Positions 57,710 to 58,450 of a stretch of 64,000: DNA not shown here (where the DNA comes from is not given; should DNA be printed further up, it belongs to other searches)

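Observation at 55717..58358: Two near-identical MerR-type 19-bp-spacer promoters define a small NmlR/AdhR-like regulon (flavodoxin-cyclophilin gene and aldo/keto reductase)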

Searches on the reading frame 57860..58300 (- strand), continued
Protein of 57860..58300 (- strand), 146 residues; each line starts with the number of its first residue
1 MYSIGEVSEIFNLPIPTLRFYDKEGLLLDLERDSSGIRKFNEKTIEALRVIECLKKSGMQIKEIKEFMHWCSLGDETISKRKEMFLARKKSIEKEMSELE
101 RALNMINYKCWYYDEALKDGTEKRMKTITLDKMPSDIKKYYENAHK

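Call 26: search_protein_families(library=pfam, proteins=[L006:5085-5408:-, L006:4667-5101:-, L007:4949-5893:-, L007:4549-4920:-, L007:3684-4529:-, L007:2524-3687:-, L007:1965-2510:-, L008:4908-5897:-, L009:4744-5385:-, L012:4944-5915:-], max_evalue=0.001)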
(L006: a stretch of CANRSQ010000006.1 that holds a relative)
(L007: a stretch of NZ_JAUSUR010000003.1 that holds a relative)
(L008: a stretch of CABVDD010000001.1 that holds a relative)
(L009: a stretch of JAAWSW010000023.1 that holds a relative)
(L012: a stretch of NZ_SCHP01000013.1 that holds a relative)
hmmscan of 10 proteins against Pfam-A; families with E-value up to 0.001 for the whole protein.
L006:5085-5408:- (107 aa): 1 family
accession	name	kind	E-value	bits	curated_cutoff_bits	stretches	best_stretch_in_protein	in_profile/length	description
PF02627.25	CMD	-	1e-17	64.3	23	1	16-101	1-84/84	Carboxymuconolactone decarboxylase family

L006:4667-5101:- (144 aa): 2 families
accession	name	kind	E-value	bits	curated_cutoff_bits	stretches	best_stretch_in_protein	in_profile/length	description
PF07883.17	Cupin_2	-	1e-05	25.6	27.2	1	50-113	3-61/70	Cupin domain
PF00190.28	Cupin_1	-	0.00048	20.2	22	1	16-122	2-114/151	Cupin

L007:4949-5893:- (314 aa): 4 families
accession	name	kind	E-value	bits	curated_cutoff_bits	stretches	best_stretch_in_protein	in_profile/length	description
PF02129.25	Peptidase_S15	-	5.1e-06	26.8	23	1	40-153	15-130/262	X-Pro dipeptidyl-peptidase (S15 family)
PF01738.24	DLH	-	6.2e-06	26.4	21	1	40-154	9-129/217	Dienelactone hydrolase family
PF06500.17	FrsA-like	-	1.3e-05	24.6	22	1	9-149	164-295/414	Esterase FrsA-like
PF12740.14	PETase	-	0.00037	20.4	28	1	63-154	72-159/263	PET hydrolase-like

L007:4549-4920:- (123 aa): 1 family
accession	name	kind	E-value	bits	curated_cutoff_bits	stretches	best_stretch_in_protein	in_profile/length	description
PF18050.6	Cyclophil_like2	-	8.6e-28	97.1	22.7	1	8-118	1-114/115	Cyclophilin-like family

L007:3684-4529:- (281 aa): 1 family
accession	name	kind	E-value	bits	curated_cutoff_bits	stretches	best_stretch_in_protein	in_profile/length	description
PF12541.14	DUF3737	-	3.7e-118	394.1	23.9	1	3-274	2-273/275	Protein of unknown function (DUF3737)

L007:2524-3687:- (387 aa): 1 family
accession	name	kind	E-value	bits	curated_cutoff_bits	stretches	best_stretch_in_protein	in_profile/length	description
PF00155.27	Aminotran_1_2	-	6.7e-37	128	19.7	1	28-372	6-355/361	Aminotransferase class I and II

L007:1965-2510:- (181 aa): 2 families
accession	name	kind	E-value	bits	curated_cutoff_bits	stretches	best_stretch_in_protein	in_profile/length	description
PF03358.20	FMN_red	-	9.4e-23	80.9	24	1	3-117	2-110/152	NADPH-dependent FMN reductase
PF02525.22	Flavodoxin_2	-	5.9e-13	49.4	27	1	2-101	1-103/198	Flavodoxin-like fold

L008:4908-5897:- (329 aa): 8 families
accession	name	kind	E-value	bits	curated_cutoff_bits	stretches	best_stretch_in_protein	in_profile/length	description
PF02129.25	Peptidase_S15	-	6.1e-10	39.7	23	1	33-210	2-190/262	X-Pro dipeptidyl-peptidase (S15 family)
PF01738.24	DLH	-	3e-06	27.4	21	1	104-153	76-125/217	Dienelactone hydrolase family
PF12740.14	PETase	-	1.1e-05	25.5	28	1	37-162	41-162/263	PET hydrolase-like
PF00326.27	Peptidase_S9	-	2.3e-05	24.5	22.6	0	74-147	10-87/213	Prolyl oligopeptidase family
PF00561.26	Abhydrolase_1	-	4.7e-05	23.6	25.8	1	71-155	20-100/245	alpha/beta hydrolase fold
PF22244.2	GCE_fung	-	0.00018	21.9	27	1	113-155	91-135/231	Glucuronyl esterase, fungi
PF12146.15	Hydrolase_4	-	0.00035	20.4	27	0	71-151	24-103/239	Serine aminopeptidase, S33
PF08840.17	BAAT_C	-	0.001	19.6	20.9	0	109-156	6-53/210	BAAT / Acyl-CoA thioester hydrolase C terminal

L009:4744-5385:- (213 aa): 2 families
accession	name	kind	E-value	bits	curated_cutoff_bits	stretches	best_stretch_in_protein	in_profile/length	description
PF12682.12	Flavodoxin_4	-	8.2e-38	129.8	24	1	56-210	1-153/155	Flavodoxin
PF12724.12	Flavodoxin_5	-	5e-05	24.1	27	0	107-169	19-84/145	Flavodoxin domain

L012:4944-5915:- (323 aa): 9 families
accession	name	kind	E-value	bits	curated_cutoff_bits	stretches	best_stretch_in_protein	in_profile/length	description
PF02129.25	Peptidase_S15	-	9e-09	35.8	23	1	33-296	2-258/262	X-Pro dipeptidyl-peptidase (S15 family)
PF00561.26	Abhydrolase_1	-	9.6e-09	35.7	25.8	1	71-304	20-243/245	alpha/beta hydrolase fold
PF00326.27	Peptidase_S9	-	3.3e-08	33.7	22.6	1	70-145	6-83/213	Prolyl oligopeptidase family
PF01738.24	DLH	-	4.2e-08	33.5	21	1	106-153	78-125/217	Dienelactone hydrolase family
PF12740.14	PETase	-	4.9e-07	29.9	28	1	38-162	42-162/263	PET hydrolase-like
PF12146.15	Hydrolase_4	-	1.6e-06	28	27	0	71-146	24-97/239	Serine aminopeptidase, S33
PF08840.17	BAAT_C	-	0.00045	20.8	20.9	0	107-157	4-54/210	BAAT / Acyl-CoA thioester hydrolase C terminal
PF05448.18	AXE1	-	0.00086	18.6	21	0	108-156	159-207/321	Acetyl xylan esterase (AXE1)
PF22244.2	GCE_fung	-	0.00093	19.5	27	0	114-154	92-134/231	Glucuronyl esterase, fungi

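Call 37: search_solved_structures(query=window:57860-58300:-, max_evalue=1e-8, show_alignments=5)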
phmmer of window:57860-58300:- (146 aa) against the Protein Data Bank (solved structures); distinct sequences matched with E-value up to 1e-8: 5.
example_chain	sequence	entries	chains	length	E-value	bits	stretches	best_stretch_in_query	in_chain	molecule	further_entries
5d90_B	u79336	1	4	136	4.4e-25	91.5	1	2-128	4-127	MerR family regulator protein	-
5d8c_A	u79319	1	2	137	4.5e-25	91.5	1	2-128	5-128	MerR family regulator protein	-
5e01_A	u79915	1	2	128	1.1e-24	90.2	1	2-122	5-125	Uncharacterized HTH-type transcriptional regulator HI_0186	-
3gpv_A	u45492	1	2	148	2.7e-20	76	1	2-118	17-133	Transcriptional regulator, MerR family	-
3gp4_A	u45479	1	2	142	3.9e-11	46.3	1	3-126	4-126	Transcriptional regulator, MerR family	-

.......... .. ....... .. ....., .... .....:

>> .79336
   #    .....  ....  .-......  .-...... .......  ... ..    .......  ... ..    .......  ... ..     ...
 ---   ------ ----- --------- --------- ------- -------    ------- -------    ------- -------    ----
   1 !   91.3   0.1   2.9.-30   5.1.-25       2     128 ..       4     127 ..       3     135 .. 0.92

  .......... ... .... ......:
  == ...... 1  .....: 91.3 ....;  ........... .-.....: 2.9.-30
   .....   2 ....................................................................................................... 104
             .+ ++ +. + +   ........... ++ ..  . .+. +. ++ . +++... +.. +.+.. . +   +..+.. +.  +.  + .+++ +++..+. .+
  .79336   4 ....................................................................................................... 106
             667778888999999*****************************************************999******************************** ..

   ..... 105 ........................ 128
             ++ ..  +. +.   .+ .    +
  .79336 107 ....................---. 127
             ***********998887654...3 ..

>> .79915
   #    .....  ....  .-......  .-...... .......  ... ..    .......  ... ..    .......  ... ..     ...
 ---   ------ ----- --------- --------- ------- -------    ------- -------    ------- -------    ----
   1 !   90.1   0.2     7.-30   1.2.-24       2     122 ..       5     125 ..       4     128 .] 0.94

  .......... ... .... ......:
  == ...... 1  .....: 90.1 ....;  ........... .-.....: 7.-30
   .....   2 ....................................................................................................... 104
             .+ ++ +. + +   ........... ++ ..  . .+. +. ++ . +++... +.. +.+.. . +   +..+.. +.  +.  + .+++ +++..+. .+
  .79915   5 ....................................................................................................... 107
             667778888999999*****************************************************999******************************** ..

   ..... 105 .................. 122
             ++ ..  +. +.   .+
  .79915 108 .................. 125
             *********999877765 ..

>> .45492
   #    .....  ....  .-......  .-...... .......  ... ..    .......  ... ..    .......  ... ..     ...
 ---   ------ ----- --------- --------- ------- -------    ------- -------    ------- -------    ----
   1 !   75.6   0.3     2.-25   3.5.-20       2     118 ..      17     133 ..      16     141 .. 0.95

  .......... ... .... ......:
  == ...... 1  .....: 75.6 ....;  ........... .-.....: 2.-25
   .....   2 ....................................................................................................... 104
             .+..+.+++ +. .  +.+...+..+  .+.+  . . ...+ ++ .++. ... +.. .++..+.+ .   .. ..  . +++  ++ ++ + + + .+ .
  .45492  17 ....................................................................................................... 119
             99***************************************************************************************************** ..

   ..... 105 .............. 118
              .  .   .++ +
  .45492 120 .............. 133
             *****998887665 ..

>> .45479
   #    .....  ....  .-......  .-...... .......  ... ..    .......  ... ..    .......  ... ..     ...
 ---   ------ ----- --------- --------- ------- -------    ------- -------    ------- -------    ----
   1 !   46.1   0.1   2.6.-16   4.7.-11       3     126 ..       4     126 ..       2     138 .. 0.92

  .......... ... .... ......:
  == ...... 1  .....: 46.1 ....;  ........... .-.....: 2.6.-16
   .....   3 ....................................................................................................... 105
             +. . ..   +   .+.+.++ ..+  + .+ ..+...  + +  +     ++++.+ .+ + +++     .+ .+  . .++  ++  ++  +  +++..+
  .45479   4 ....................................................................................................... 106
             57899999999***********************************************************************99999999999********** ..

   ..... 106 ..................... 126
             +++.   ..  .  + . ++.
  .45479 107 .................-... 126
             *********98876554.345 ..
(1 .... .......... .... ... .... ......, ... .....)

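Call 51: predict_structure(alignment_id=A1)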
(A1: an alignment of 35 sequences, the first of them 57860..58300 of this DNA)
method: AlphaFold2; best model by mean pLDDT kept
length: 146 residues; sequences in the alignment: 35
mean_pLDDT: 93.5   pTM: 0.71
mean pLDDT of the five models: 93.5, 93.2, 93.2, 92.7, 91.6
residues with pLDDT >= 90: 126; 70-90: 20; 50-70: 0; < 50: 0
segments of 3 or more residues with pLDDT < 50: none
pLDDT, mean of each block of 10 residues (from residue 1): 95 95 90 90 93 94 94 95 96 96 96 95 89 93 90
secondary structure, 60 per line:
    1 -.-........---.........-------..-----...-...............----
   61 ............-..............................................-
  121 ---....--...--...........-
elements in order: H4-11 H15-23 E38-40 H42-56 H61-72 H74-119 H124-127 H135-145

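Call 53: fold_search(model_id=the predicted structure, library=pdb)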
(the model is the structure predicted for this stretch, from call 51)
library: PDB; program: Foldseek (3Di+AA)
matches with E <= 10: 477; with E <= 0.001: 35
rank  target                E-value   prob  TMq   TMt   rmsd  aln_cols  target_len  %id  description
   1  5d90_B                2.1e-09  1.00  0.61  0.70   3.7       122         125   38  Crystal structure of HiNmlR, a MerR family regulator lacking the sensor domain, bound to promoter DNA (released 2016-06-29)
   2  5d8c_A                6.0e-09  1.00  0.63  0.71   3.3       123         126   37  Crystal structure of HiNmlR, a MerR family regulator lacking the sensor domain, bound to promoter DNA (released 2016-06-29)
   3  5d90_A                1.2e-08  1.00  0.61  0.69   3.8       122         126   38  Crystal structure of HiNmlR, a MerR family regulator lacking the sensor domain, bound to promoter DNA (released 2016-06-29)
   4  5d8c_B                1.4e-08  1.00  0.63  0.70   3.3       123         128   37  Crystal structure of HiNmlR, a MerR family regulator lacking the sensor domain, bound to promoter DNA (released 2016-06-29)
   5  5d90_C                1.7e-08  1.00  0.67  0.73   2.9       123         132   37  Crystal structure of HiNmlR, a MerR family regulator lacking the sensor domain, bound to promoter DNA (released 2016-06-29)
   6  5e01_B                2.7e-08  1.00  0.64  0.71   3.3       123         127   37  Crystal structure of HiNmlR, a MerR family regulator lacking the sensor domain, bound to palyndromic promoter DNA (released 2016-06-29)
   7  3gpv_B                1.2e-07  1.00  0.60  0.72   3.1       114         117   36  Crystal structure of a transcriptional regulator, MerR family from Bacillus thuringiensis (released 2009-04-14)
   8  3gpv_A                6.7e-07  1.00  0.59  0.72   3.0       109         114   37  Crystal structure of a transcriptional regulator, MerR family from Bacillus thuringiensis (released 2009-04-14)
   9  3gp4_A                1.0e-05  1.00  0.66  0.72   6.6       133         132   21  Crystal structure of putative MerR family transcriptional regulator from listeria monocytogenes (released 2009-04-21)
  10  3gp4_B                2.5e-05  1.00  0.66  0.73   2.9       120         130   22  Crystal structure of putative MerR family transcriptional regulator from listeria monocytogenes (released 2009-04-21)
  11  6jni_C                5.2e-05  1.00  0.67  0.75   3.8       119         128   18  Crystal structure of the transcriptional regulator CadR from P. putida in complex with Zinc(II) and DNA (released 2019-09-25)
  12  6jni_G                8.4e-05  1.00  0.67  0.75   3.8       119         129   18  Crystal structure of the transcriptional regulator CadR from P. putida in complex with Zinc(II) and DNA (released 2019-09-25)
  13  6jni_B                1.0e-04  1.00  0.66  0.76   3.9       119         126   18  Crystal structure of the transcriptional regulator CadR from P. putida in complex with Zinc(II) and DNA (released 2019-09-25)
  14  6jni_A                1.4e-04  1.00  0.61  0.62   2.7       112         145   18  Crystal structure of the transcriptional regulator CadR from P. putida in complex with Zinc(II) and DNA (released 2019-09-25)
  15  6jgx_B                1.5e-04  1.00  0.65  0.70   2.1       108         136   18  Crystal structure of the transcriptional regulator CadR from P. putida in complex with Cadmium(II) and DNA (released 2019-09-25)
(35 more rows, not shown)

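Call 57: search_solved_structures(query=L018:6543-7535:-, max_evalue=0.001)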
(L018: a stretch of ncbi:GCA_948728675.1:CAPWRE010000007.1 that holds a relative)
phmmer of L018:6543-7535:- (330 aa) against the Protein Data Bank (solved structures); distinct sequences matched with E-value up to 0.001: 4.
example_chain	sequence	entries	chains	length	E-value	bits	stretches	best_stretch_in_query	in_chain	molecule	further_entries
4j8p_A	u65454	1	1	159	2.2e-36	128.8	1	57-203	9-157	Flavodoxin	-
4ici_A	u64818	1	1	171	2.9e-36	128.4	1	49-206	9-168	Putative flavoprotein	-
3klb_A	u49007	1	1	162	1.1e-31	113.4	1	54-204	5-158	Putative Flavoprotein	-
2mwm_A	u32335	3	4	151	3.7e-10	42.7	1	56-191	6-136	Putative trp repressor binding protein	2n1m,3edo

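Call 69: search_protein_representatives(protein=window:57860-58300:-)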
Query: 146 residues. Proteins with E-value up to 0.001 (for the whole library): 5446; up to 1e-10: 1016; up to 1e-30: 40. The best 150 are listed.
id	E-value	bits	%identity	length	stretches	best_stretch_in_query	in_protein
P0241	1.1e-48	181.0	57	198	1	1-145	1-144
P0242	3.5e-42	159.9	49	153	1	1-146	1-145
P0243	3.9e-41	156.5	55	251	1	1-127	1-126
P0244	2.6e-40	153.9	56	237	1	1-124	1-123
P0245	4.7e-40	153.0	58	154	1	1-117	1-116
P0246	1.3e-38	148.3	46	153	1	1-138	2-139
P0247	1.5e-38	148.1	52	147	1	2-128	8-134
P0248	2.1e-38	147.7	52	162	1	2-127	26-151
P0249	4.2e-38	146.7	48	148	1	2-146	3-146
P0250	6.3e-38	146.1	44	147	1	1-145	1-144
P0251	4.3e-37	143.4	55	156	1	10-123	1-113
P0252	5.5e-37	143.1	55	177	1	10-124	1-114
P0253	4.6e-36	140.1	52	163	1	1-120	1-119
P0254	7.8e-36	139.4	55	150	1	29-146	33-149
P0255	8.4e-36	139.2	59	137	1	1-113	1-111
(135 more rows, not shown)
